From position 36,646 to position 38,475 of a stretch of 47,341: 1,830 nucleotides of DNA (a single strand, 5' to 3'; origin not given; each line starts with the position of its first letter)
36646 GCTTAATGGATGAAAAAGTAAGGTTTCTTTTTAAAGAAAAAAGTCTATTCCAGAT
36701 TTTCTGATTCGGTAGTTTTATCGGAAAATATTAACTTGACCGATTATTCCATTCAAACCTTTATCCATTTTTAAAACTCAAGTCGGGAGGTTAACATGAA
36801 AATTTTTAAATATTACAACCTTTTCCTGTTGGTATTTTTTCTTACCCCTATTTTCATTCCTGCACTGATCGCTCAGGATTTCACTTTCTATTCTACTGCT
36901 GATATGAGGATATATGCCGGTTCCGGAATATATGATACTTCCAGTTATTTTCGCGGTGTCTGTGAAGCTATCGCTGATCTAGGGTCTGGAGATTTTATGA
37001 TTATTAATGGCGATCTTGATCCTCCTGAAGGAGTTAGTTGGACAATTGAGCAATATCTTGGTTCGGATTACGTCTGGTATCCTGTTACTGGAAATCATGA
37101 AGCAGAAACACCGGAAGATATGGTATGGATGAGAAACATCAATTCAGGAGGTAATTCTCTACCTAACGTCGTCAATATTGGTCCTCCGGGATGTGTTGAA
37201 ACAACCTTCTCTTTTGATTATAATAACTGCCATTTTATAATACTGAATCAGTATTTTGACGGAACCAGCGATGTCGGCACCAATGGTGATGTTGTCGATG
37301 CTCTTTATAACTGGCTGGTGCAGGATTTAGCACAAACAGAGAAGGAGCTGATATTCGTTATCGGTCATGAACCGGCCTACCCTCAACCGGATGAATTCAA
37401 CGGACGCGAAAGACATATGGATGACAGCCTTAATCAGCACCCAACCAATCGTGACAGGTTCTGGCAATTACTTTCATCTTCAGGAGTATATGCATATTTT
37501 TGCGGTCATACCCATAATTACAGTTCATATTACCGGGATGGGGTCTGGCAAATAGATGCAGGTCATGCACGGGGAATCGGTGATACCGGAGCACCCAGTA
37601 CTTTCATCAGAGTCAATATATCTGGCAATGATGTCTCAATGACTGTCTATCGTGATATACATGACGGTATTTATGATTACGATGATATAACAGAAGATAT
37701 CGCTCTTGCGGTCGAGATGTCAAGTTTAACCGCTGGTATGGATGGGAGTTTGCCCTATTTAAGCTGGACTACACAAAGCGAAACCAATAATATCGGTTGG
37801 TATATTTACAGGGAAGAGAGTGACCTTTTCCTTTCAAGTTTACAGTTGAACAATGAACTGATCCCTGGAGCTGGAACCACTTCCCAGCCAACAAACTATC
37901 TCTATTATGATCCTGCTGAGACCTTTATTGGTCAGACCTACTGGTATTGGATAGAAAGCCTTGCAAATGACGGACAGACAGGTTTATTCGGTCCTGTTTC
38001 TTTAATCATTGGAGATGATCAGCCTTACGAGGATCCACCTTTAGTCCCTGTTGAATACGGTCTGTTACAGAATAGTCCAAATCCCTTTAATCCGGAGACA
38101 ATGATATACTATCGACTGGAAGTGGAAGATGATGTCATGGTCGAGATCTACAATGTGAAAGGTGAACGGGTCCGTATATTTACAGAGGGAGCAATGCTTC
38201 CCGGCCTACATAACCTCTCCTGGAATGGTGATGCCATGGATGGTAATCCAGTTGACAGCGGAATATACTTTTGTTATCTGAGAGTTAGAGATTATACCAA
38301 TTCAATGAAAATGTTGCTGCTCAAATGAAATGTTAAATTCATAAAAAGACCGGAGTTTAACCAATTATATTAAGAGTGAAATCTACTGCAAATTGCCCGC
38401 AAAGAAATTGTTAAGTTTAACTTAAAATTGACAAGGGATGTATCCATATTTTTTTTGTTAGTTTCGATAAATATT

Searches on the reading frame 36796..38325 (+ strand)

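Call 5: search_protein_families(library=ncbifam, proteins=[window:36796-38325:+], max_evalue=0.01)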
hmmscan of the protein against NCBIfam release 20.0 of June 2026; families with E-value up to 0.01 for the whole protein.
window:36796-38325:+ (510 aa): 4 families
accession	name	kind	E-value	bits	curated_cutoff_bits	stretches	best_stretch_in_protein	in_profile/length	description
NF005176.1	PRK06655.1-1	equivalog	2.3e-05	24.4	230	1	444-492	96-144/197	flagellar hook assembly protein FlgD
NF033707.1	T9SS_sortase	equivalog_domain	0.00014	19.6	420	1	424-502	999-1082/1095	type IX secretion system sortase PorU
TIGR04183.1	Por_Secre_tail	domain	0.00072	19.5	23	1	428-506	3-69/72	T9SS type A sorting domain-containing protein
NF050112.1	PhdiestSpdARhizob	equivalog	0.0082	15.8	400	0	140-244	104-202/264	2', 3'cyclic nucleotide phosphodiesterase SpdA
